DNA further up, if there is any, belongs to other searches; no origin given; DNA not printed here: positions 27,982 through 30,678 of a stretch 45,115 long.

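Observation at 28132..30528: Glycyl radical enzyme with Tyr in place of the Cys-loop general-base Glu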

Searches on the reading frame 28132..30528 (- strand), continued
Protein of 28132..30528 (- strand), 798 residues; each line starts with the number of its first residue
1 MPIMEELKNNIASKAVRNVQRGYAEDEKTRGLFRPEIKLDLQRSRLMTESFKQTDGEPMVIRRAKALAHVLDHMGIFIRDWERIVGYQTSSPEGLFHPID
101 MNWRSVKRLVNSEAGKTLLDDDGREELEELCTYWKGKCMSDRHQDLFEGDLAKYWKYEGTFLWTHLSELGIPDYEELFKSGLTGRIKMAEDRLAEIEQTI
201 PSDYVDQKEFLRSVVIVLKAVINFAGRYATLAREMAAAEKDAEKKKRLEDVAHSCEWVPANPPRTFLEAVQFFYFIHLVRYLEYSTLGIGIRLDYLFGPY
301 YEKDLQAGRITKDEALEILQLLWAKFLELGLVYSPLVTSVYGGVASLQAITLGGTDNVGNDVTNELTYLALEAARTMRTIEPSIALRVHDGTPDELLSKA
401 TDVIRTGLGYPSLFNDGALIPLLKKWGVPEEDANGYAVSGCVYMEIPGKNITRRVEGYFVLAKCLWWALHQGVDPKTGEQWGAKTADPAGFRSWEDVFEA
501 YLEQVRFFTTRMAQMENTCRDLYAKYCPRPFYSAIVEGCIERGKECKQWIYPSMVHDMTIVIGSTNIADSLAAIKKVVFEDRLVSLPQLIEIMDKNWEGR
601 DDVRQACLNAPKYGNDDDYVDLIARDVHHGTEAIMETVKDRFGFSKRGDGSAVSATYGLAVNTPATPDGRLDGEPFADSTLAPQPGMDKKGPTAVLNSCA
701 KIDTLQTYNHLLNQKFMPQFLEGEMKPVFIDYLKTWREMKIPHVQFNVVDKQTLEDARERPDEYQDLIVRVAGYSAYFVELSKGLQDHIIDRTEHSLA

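Call 16: find_encoding_contigs(protein=P0051, flank=10000, max_places=3)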
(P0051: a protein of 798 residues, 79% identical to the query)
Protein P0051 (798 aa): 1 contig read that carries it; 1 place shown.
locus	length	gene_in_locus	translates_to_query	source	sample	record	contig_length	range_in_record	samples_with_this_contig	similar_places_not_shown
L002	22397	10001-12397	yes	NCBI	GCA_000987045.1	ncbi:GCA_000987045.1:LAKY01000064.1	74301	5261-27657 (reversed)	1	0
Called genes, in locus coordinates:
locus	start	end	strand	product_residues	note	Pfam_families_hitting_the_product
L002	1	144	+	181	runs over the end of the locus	PF07963:N_methyl (weak)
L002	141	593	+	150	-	PF07963:N_methyl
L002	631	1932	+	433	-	-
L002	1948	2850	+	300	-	PF11104:PilM_2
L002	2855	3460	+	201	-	-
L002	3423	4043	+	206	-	-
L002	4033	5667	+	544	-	PF05157:MshEN, PF13191:AAA_16 (faint), PF00437:T2SSE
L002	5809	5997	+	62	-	PF13487:HD_5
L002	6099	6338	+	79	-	-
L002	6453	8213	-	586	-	PF12729:4HB_MCP_1, PF00672:HAMP, PF00015:MCPsignal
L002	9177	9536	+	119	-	PF12844:HTH_19, PF13560:HTH_31, PF01381:HTH_3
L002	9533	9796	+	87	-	PF00441:Acyl-CoA_dh_1 (weak)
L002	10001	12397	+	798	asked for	PF02901:PFL-like, PF01228:Gly_radical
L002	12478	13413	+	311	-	PF13353:Fer4_12, PF04055:Radical_SAM, PF13237:Fer4_10 (faint), PF00037:Fer4 (faint)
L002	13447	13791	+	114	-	-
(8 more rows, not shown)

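Call 17: find_encoding_contigs(protein=P0001, flank=10000, max_places=2)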
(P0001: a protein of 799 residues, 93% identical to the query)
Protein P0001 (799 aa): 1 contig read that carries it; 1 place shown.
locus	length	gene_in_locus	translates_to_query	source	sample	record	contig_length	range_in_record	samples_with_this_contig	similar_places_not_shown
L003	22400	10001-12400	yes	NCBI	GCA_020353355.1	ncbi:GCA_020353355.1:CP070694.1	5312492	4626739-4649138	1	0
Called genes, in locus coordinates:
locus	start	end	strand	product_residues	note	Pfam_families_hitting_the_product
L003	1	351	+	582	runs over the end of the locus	PF14691:Fer4_20, PF01266:DAO, PF01593:Amino_oxidase (weak), PF07992:Pyr_redox_2, PF12831:FAD_oxidored (weak), PF13450:NAD_binding_8, PF00070:Pyr_redox (weak), PF12838:Fer4_7 (weak), +8 more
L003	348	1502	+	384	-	PF01855:POR_N, PF02780:Transketolase_C (weak), PF17147:PFOR_II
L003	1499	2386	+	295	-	PF02775:TPP_enzyme_C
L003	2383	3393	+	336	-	PF03480:DctP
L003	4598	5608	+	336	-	PF08545:ACP_syn_III, PF08541:ACP_syn_III_C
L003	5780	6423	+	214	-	PF00698:Acyl_transf_1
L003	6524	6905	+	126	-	-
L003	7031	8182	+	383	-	PF02746:MR_MLE_N, PF13378:MR_MLE_C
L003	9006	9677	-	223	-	PF00440:TetR_N, PF13305:TetR_C_33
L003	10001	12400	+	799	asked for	PF02901:PFL-like, PF01228:Gly_radical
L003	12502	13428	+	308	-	PF13353:Fer4_12, PF04055:Radical_SAM, PF00037:Fer4 (faint), PF12837:Fer4_6 (faint), PF12838:Fer4_7 (weak)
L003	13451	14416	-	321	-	PF00005:ABC_tran, PF13304:AAA_21 (faint), PF08352:oligo_HPY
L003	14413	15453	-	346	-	PF00005:ABC_tran, PF08352:oligo_HPY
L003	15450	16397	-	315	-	PF12911:OppC_N, PF00528:BPD_transp_1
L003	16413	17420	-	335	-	PF19300:BPD_transp_1_N, PF00528:BPD_transp_1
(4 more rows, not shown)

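Call 18: find_encoding_contigs(protein=P0074, flank=10000, max_places=3)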
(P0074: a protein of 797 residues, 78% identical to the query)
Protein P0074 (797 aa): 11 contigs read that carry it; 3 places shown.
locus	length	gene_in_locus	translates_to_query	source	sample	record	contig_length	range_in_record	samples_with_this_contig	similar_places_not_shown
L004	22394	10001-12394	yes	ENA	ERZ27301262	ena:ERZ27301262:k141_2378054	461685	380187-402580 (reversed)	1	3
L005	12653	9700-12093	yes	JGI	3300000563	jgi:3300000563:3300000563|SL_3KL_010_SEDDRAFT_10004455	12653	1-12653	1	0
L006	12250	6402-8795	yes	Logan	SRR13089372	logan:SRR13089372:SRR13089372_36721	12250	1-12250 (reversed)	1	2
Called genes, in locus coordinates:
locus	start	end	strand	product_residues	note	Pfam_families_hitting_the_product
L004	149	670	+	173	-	PF05598:DUF772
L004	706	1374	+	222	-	PF02586:SRAP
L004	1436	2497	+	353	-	PF01497:Peripla_BP_2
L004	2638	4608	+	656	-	PF03063:Prismane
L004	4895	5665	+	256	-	PF12801:Fer4_5, PF00037:Fer4 (faint), PF12837:Fer4_6 (faint), PF12838:Fer4_7 (faint), PF13183:Fer4_8 (faint), PF13237:Fer4_10 (faint), PF12801:Fer4_5 (weak), PF13187:Fer4_9 (weak), +1 more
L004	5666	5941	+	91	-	PF02583:Trns_repr_metal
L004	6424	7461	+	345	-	PF16868:NMT1_3, PF12974:Phosphonate-bd (weak)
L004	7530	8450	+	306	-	PF00753:Lactamase_B, PF19583:ODP, PF12706:Lactamase_B_2 (faint)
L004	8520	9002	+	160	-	PF12724:Flavodoxin_5 (weak)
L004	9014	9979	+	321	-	PF13353:Fer4_12, PF04055:Radical_SAM, PF00037:Fer4 (faint), PF12838:Fer4_7 (weak)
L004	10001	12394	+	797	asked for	PF02901:PFL-like, PF01228:Gly_radical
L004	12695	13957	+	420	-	PF07690:MFS_1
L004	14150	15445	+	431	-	PF00171:Aldedh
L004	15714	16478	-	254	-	PF12728:HTH_17, PF05685:Uma2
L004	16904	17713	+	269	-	PF00856:SET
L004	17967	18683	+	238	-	-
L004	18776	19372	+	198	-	PF00081:Sod_Fe_N, PF02777:Sod_Fe_C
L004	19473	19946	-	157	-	PF00582:Usp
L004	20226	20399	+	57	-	-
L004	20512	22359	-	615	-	PF00009:GTP_EFTU, PF01926:MMR_HSR1 (faint), PF22042:EF-G_D2, PF03144:GTP_EFTU_D2, PF00679:EFG_C, PF21018:BipA_C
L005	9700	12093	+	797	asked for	PF02901:PFL-like, PF01228:Gly_radical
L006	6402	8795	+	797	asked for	PF02901:PFL-like, PF01228:Gly_radical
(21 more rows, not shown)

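Call 19: find_encoding_contigs(protein=P0119, flank=10000, max_places=3)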
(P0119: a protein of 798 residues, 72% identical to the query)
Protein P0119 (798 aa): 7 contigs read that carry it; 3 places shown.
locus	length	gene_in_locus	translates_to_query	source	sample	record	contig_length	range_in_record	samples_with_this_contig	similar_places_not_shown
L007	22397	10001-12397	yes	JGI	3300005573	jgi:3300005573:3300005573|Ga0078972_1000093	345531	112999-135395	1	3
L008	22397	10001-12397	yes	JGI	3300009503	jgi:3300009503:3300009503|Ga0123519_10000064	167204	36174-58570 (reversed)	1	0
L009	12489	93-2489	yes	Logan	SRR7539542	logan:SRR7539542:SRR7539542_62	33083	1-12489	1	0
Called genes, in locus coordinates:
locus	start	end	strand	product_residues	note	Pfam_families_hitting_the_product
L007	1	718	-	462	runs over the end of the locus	PF02386:TrkH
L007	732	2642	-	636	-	PF02705:K_trans, PF22776:K_trans_C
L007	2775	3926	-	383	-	PF02771:Acyl-CoA_dh_N, PF02770:Acyl-CoA_dh_M, PF00441:Acyl-CoA_dh_1, PF08028:Acyl-CoA_dh_2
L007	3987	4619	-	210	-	PF01569:PAP2, PF14378:PAP2_3 (weak)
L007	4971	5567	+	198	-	PF00440:TetR_N, PF16925:TetR_C_13, PF21993:TetR_C_13_2 (weak)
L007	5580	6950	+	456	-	PF00108:Thiolase_N, PF22691:Thiolase_C_1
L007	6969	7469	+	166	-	-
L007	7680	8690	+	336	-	-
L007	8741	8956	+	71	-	-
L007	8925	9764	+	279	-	PF06325:PrmA, PF02475:TRM5-TYW2_MTfase, PF03602:Cons_hypoth95 (weak), PF05175:MTS, PF13489:Methyltransf_23, PF08241:Methyltransf_11, PF13649:Methyltransf_25, PF13847:Methyltransf_31, +3 more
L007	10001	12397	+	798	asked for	PF02901:PFL-like, PF01228:Gly_radical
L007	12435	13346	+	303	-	PF13353:Fer4_12, PF04055:Radical_SAM, PF13187:Fer4_9 (faint), PF00037:Fer4 (weak), PF12837:Fer4_6 (faint), PF12838:Fer4_7, PF13237:Fer4_10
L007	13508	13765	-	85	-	PF07690:MFS_1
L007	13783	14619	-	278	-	PF13189:Cytidylate_kin2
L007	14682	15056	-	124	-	PF00072:Response_reg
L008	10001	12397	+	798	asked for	PF02901:PFL-like, PF01228:Gly_radical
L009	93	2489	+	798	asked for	PF02901:PFL-like, PF01228:Gly_radical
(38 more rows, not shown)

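Call 38: search_protein_representatives(protein=window:28132-30528:-)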
Query: 798 residues. Proteins with E-value up to 0.001 (for the whole library): 8463; up to 1e-10: 4531; up to 1e-30: 2009. The best 150 are listed.
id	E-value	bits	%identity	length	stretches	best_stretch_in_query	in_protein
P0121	0.0e+00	1093.1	60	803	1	5-794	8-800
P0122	3.0e-210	716.8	43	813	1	7-795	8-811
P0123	9.2e-206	702.0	42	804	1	14-796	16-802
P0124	1.9e-199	681.1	45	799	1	33-793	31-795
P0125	2.1e-197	674.3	44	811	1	17-794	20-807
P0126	4.7e-193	659.9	43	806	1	26-797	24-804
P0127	3.1e-187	640.7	42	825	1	22-796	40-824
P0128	2.2e-186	637.9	44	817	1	36-796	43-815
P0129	8.5e-186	635.9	43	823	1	14-796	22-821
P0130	7.0e-177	606.4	40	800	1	7-795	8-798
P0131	3.7e-175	600.8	46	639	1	170-797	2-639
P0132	3.7e-170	584.2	42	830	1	29-797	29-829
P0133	7.4e-166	570.0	39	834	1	34-797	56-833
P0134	3.9e-162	557.7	38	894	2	404-797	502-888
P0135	2.5e-158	545.1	39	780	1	38-796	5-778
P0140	2.6e-151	521.9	38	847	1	28-797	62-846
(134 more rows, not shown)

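Call 40: find_related_loci(query=window:28132-30528:-, collection=genome_contigs, flank=10000)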
Query window:28132-30528:- (798 aa) in genome_contigs; peptide patterns used: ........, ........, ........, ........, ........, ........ (x = any residue, [..] = any of these).
88 stretches matched a pattern; 51 encode a relative of the query (tblastn E <= 1e-3); 51 distinct loci.
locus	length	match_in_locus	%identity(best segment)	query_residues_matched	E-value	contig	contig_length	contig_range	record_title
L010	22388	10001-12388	93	3-798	0e+0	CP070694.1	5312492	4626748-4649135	MAG: Desulfobacterales bacterium isolate bin60 chromosome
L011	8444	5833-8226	88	1-798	0e+0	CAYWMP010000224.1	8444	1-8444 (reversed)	MAG TPA_asm: uncultured Desulfobacteraceae bacterium isolate SRP167671_co1_137 genome assembly, contig: NODE_10021_lengt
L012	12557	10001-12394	85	1-798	0e+0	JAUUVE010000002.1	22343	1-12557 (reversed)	MAG: Desulfobacteraceae bacterium isolate CSMAG_5 CSMAG_5_k127_3495928_length_22343_cov_24.4703, whole genome shotgun se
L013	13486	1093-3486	84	1-798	0e+0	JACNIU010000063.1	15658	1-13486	MAG: Desulfobacterales bacterium isolate NIOZ-UU19 NIOZ-UU_NODE_4712_length_15658_cov_18.0495, whole genome shotgun sequ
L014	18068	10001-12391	83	1-797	0e+0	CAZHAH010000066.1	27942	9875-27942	MAG TPA_asm: uncultured Desulfobacteraceae bacterium isolate SRP167671_co2_229 genome assembly, contig: NODE_2254_length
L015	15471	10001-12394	80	1-798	0e+0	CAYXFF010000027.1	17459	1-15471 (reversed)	MAG TPA_asm: uncultured Syntrophaceae bacterium isolate SRP178699_co1_457 genome assembly, contig: NODE_4063_length_1745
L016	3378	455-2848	81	1-798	0e+0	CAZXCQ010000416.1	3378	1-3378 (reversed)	MAG TPA_asm: uncultured Desulfobacteraceae bacterium isolate SRP323688_co1_244 genome assembly, contig: NODE_36710_lengt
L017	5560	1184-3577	80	1-798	0e+0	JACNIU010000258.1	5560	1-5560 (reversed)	MAG: Desulfobacterales bacterium isolate NIOZ-UU19 NIOZ-UU_NODE_18750_length_5560_cov_3.90699, whole genome shotgun sequ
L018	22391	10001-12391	79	1-797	0e+0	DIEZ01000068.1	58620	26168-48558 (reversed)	MAG TPA_asm: Syntrophaceae bacterium UBA5761 UBA5761_contig_52718, whole genome shotgun sequence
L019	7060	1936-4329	79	1-798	0e+0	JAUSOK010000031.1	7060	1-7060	MAG: Syntrophales bacterium isolate E21_concoct.bin.66_sub E21_k141_149867, whole genome shotgun sequence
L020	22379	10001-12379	79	6-798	0e+0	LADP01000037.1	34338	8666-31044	MAG: Peptococcaceae bacterium BRH_c8a BRHa_1004046, whole genome shotgun sequence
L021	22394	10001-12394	78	1-798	0e+0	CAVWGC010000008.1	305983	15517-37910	MAG: uncultured delta proteobacterium isolate MFD04716.bin.2.49 genome assembly, contig: contig_21694, whole genome shot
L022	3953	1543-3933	78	1-797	0e+0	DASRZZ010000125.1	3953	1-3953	MAG TPA_asm: Syntrophales bacterium isolate SMAG_U15336 k141_228532, whole genome shotgun sequence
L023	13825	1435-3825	78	1-797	0e+0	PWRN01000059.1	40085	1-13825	MAG: Syntrophomonadaceae bacterium isolate CSSed10_9 CS-Sed10-C1060, whole genome shotgun sequence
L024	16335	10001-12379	78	6-797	0e+0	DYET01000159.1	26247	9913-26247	MAG TPA_asm: Desulfovirgula sp. isolate Tomsk_2_57_21 Tomsk_k141_67455, whole genome shotgun sequence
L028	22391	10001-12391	79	1-797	0e+0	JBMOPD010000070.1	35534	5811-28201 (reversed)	MAG: Bacillota bacterium isolate Betzabe_MAG119 MAG119_70, whole genome shotgun sequence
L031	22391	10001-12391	71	1-797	0e+0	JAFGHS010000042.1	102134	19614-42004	MAG: Deltaproteobacteria bacterium isolate Zod_Metabat.153 k87_3544582, whole genome shotgun sequence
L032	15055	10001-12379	68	5-797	0e+0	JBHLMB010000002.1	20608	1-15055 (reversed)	MAG: Promethearchaeota archaeon isolate DZ2M.159 DZ2M.159@7637, whole genome shotgun sequence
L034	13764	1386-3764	68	5-797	0e+0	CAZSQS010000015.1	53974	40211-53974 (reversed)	MAG TPA_asm: uncultured Smithella sp. isolate SRP263991_co2_36 genome assembly, contig: NODE_417_length_53974_cov_25.764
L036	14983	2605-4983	68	5-797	0e+0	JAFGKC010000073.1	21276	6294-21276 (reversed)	MAG: Syntrophaceae bacterium isolate Zod_Metabat.309 k87_4494193, whole genome shotgun sequence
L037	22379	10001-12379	67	5-797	0e+0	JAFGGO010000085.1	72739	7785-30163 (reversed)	MAG: Promethearchaeota archaeon isolate Zod_Metabat.1389 k87_6529521, whole genome shotgun sequence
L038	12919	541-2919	67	5-797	0e+0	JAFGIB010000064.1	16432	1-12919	MAG: Deltaproteobacteria bacterium isolate Zod_Metabat.169 k87_2197228, whole genome shotgun sequence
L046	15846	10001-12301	43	33-798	0e+0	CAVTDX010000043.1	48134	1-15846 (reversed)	MAG: uncultured delta proteobacterium isolate MFD01112.bin.2.43 genome assembly, contig: contig_113665, whole genome sho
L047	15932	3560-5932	45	6-797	0e+0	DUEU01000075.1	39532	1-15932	MAG TPA_asm: Dehalococcoidia bacterium isolate W111 Contig75, whole genome shotgun sequence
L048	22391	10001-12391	75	1-797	0e+0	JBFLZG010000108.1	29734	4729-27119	MAG: bacterium isolate MAG105 MAG105_108, whole genome shotgun sequence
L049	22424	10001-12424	42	5-798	0e+0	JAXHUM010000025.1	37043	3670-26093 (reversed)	MAG: Thermodesulfobacteriota bacterium isolate MAG51_tar_biofilm MAG51_25, whole genome shotgun sequence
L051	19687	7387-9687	48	33-798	0e+0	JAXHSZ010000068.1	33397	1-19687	MAG: Thermodesulfobacteriota bacterium isolate MAG11_tar_biofilm MAG11_68, whole genome shotgun sequence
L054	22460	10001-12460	38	5-798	5e-172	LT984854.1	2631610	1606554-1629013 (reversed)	uncultured Desulfobacterium sp. isolate TRIP AH-1 genome assembly, scaffold: PITCH_a_scaffold1, whole genome shotgun seq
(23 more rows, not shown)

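Call 50: search_solved_structures(query=P0140, max_evalue=1e-100)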
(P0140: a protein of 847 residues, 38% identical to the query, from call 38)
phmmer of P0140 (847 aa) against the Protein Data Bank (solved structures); distinct sequences matched with E-value up to 1e-100: 21.
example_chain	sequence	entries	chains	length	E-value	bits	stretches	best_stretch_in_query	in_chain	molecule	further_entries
9f3w_A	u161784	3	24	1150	4.6e-122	411.9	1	70-842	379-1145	Choline trimethylamine-lyase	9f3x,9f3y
4pkc_A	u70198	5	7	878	3.3e-113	382.6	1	67-846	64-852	TutD | benzylsuccinate synthase alpha chain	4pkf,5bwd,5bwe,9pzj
1r8w_A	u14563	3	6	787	9.7e-111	374.4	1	73-844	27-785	glycerol dehydratase | B12-independent glycerol dehydratase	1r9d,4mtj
8iof_A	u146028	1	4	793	4.5e-109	368.9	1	69-843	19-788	Benzylsuccinate synthase alpha subunit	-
5ymr_B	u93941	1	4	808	1.1e-108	367.6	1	71-843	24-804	Formate acetyltransferase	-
5kdp_A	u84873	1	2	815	2e-107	363.5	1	69-843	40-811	Choline trimethylamine-lyase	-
5faw_A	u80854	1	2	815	5.4e-107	362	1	69-843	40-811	Choline trimethylamine-lyase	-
5fay_A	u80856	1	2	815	6e-107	361.9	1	69-843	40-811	Choline trimethylamine-lyase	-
9r0v_A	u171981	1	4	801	8.6e-107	361.3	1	69-843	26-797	Choline trimethylamine-lyase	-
9ht9_A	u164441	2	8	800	9.1e-107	361.3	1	69-843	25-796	Choline trimethylamine-lyase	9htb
5fav_A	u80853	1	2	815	9.6e-107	361.2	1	69-843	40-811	Choline trimethylamine-lyase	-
6vue_A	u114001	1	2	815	9.7e-107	361.2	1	69-843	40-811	Choline trimethylamine-lyase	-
5fau_A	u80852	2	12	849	1.1e-106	361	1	69-843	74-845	Choline trimethylamine-lyase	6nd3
8id1_A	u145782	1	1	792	2.5e-106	359.8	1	71-844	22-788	Formate C-acetyltransferase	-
9o8u_A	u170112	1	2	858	3.4e-106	359.4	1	67-846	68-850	1-methyl alkyl succinate synthase subunit MasD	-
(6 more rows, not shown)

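Call 51: search_solved_structures(query=P0122, max_evalue=1e-100)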
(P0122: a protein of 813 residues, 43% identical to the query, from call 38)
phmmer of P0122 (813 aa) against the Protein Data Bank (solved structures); distinct sequences matched with E-value up to 1e-100: 25.
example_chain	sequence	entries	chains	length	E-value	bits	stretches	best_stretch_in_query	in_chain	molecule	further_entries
1r8w_A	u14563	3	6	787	9.6e-133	447.4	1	47-811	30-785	glycerol dehydratase | B12-independent glycerol dehydratase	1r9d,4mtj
9f3w_A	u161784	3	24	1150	1.5e-126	427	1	45-809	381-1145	Choline trimethylamine-lyase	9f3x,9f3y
5i2a_A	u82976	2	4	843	1.1e-118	400.9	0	47-614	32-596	Diol-dehydratase | Diol dehydratase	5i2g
6vxc_A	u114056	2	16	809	1.2e-117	397.5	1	39-811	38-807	Trans-4-hydroxy-L-proline dehydratase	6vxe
5ymr_B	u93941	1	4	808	1.9e-113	383.7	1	42-810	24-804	Formate acetyltransferase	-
8id1_A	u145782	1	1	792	1.2e-112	381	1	44-811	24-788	Formate C-acetyltransferase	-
5a0z_A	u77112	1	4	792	5.6e-112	378.8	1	45-809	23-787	CHOLINE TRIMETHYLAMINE LYASE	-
5a0u_A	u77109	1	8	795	5.6e-112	378.7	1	45-809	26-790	CHOLINE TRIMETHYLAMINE LYASE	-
4pkc_A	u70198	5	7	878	7.1e-112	378.4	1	42-811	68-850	TutD | benzylsuccinate synthase alpha chain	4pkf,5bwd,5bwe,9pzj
9o8u_A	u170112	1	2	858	4.2e-111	375.9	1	42-812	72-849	1-methyl alkyl succinate synthase subunit MasD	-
6lon_B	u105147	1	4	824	1e-110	374.6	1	45-810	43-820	PFL2/glycerol dehydratase family glycyl radical enzyme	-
7e7l_A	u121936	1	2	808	3.7e-110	372.7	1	42-809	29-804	Hydroxyphenylacetic acid decarboxylase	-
5fav_A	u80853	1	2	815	6.7e-109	368.6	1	44-809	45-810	Choline trimethylamine-lyase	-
9ht9_A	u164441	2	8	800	8.7e-109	368.2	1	44-809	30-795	Choline trimethylamine-lyase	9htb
9r0v_A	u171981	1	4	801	8.8e-109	368.2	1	44-809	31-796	Choline trimethylamine-lyase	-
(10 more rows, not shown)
